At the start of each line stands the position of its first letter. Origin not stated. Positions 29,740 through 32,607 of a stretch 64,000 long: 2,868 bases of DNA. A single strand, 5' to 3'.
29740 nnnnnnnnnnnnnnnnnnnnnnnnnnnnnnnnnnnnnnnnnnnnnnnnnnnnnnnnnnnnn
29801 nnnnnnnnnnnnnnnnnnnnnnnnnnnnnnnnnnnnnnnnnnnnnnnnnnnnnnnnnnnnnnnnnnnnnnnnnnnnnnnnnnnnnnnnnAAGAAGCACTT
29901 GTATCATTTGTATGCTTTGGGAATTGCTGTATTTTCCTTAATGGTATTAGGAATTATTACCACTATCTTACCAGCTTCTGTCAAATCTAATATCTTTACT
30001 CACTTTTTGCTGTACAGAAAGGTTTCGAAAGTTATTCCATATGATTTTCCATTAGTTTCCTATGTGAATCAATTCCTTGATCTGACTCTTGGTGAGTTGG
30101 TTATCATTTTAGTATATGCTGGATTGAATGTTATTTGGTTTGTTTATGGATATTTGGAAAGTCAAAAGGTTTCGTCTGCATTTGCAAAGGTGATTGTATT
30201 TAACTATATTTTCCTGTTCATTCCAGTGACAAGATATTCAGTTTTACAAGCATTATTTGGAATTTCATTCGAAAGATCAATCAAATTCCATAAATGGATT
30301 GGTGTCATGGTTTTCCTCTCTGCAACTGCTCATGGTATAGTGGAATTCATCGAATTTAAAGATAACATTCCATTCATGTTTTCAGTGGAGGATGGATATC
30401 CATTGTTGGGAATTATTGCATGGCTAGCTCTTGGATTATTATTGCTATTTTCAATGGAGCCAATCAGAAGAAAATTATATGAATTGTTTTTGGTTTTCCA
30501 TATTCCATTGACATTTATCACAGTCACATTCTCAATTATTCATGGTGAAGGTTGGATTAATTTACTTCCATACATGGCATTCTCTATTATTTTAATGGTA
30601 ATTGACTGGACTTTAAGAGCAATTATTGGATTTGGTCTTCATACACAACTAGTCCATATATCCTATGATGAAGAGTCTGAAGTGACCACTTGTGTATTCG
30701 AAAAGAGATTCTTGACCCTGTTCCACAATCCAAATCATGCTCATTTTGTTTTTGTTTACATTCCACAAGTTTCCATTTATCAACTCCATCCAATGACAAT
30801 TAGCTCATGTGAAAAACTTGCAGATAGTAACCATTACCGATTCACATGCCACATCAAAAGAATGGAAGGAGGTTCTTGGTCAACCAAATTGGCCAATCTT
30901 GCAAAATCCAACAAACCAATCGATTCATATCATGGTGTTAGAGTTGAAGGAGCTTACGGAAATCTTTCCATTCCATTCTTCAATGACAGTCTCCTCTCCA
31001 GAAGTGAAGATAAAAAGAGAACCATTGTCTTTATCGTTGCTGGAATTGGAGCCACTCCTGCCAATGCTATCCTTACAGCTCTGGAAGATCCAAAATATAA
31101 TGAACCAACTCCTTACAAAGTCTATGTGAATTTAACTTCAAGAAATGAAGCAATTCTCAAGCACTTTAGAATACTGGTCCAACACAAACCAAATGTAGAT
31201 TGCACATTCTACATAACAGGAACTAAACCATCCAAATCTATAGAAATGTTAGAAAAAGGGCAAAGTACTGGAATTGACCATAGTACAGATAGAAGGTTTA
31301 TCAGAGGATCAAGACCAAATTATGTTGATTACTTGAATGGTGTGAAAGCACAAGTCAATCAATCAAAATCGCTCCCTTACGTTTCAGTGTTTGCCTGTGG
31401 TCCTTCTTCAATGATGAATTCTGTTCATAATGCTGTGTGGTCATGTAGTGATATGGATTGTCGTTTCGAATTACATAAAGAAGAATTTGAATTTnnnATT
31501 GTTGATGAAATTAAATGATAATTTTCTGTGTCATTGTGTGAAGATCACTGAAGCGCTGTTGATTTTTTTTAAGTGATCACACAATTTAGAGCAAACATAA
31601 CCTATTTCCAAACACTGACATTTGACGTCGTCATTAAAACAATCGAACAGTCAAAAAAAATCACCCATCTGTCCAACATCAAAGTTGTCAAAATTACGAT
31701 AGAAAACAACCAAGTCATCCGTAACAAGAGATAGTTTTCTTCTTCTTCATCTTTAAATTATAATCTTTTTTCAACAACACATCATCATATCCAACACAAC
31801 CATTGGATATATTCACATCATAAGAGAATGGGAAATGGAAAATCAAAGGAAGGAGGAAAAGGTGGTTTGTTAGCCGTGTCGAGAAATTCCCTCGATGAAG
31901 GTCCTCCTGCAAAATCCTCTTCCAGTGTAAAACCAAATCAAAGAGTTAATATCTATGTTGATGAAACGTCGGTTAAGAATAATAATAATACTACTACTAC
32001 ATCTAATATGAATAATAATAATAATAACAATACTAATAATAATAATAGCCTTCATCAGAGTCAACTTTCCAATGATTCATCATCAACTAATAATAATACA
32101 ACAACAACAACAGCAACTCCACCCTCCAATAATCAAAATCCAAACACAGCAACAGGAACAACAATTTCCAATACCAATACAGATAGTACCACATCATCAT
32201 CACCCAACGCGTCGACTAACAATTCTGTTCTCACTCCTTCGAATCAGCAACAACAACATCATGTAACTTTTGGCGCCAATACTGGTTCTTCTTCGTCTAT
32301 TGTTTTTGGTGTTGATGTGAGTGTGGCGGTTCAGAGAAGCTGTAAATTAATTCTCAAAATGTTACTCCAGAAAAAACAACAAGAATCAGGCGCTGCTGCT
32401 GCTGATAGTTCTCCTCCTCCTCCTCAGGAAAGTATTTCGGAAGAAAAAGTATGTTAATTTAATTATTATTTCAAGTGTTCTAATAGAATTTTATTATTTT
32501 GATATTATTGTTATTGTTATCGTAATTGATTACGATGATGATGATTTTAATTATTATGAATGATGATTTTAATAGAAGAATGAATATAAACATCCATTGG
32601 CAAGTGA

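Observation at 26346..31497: Tandem pair of DOMON-ferric reductase/NOX genes with long 100%-identical blocks and different frameshifts in each copy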

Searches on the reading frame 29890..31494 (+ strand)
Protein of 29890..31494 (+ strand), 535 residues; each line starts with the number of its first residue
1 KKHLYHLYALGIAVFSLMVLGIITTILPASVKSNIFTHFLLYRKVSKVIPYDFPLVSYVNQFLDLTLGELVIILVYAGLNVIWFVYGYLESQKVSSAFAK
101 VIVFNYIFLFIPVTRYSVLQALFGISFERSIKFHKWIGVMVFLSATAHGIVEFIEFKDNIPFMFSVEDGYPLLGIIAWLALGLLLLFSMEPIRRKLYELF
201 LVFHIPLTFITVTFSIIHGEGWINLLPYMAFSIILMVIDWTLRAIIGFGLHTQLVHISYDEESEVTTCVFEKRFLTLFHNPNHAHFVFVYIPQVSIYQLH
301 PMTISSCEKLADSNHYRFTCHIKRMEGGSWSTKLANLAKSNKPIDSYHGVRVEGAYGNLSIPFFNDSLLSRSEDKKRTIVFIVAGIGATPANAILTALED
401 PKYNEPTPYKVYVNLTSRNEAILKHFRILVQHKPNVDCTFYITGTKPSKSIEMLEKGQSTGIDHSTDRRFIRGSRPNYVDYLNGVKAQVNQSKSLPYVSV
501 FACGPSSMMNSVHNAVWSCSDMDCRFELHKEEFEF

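Call 28: search_solved_structures(query=window:29890-31494:+, max_evalue=0.001, show_alignments=2)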
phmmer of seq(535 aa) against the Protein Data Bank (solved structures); distinct sequences matched with E-value up to 0.001: 2.
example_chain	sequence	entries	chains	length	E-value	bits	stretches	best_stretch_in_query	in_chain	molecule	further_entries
8cak_A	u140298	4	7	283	2.2e-06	29.9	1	283-509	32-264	Putative ferric reductase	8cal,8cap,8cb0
5o0x_A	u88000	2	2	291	2.3e-06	29.9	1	283-509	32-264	Putative ferric reductase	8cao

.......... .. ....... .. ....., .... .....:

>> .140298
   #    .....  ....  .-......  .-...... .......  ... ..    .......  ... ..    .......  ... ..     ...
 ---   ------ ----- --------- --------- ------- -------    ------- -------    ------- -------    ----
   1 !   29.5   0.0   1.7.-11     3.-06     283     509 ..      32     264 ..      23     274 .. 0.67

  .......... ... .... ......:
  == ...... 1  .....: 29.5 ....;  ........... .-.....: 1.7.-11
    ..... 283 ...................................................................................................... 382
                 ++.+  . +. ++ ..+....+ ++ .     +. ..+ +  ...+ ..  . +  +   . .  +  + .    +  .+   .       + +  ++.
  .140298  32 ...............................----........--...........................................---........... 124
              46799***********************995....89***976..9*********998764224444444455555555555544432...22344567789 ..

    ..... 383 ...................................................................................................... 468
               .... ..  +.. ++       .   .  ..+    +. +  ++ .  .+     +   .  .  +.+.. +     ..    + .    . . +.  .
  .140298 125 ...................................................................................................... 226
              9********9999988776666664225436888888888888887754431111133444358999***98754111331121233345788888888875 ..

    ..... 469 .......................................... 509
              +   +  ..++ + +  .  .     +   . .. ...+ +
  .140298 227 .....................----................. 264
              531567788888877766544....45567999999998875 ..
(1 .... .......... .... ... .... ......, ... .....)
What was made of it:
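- Closest known: NADPH oxidases. Same: The closest solved chain by sequence is the csNOX5 dehydrogenase domain 5O0X/8CAK (E 2e-6, call 28).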

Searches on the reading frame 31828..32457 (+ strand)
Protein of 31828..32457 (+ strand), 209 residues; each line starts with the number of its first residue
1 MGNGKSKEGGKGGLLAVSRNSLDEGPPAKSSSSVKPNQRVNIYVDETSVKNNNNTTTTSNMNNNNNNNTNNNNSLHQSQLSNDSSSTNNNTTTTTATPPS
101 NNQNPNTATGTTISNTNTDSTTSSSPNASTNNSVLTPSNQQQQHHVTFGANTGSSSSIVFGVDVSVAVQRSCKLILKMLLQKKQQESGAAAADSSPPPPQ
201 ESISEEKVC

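Call 36: search_protein_families(library=pfam, proteins=[window:31828-32457:+], max_evalue=0.001)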
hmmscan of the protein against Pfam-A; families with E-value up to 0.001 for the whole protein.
window:31828-32457:+ (209 aa): 0 families

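Call 59: find_encoding_contigs(protein=window:31828-32457:+, flank=10000, max_places=6)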
Protein window:31828-32457:+ (209 aa): no gene with exactly this product is on record in the collection.
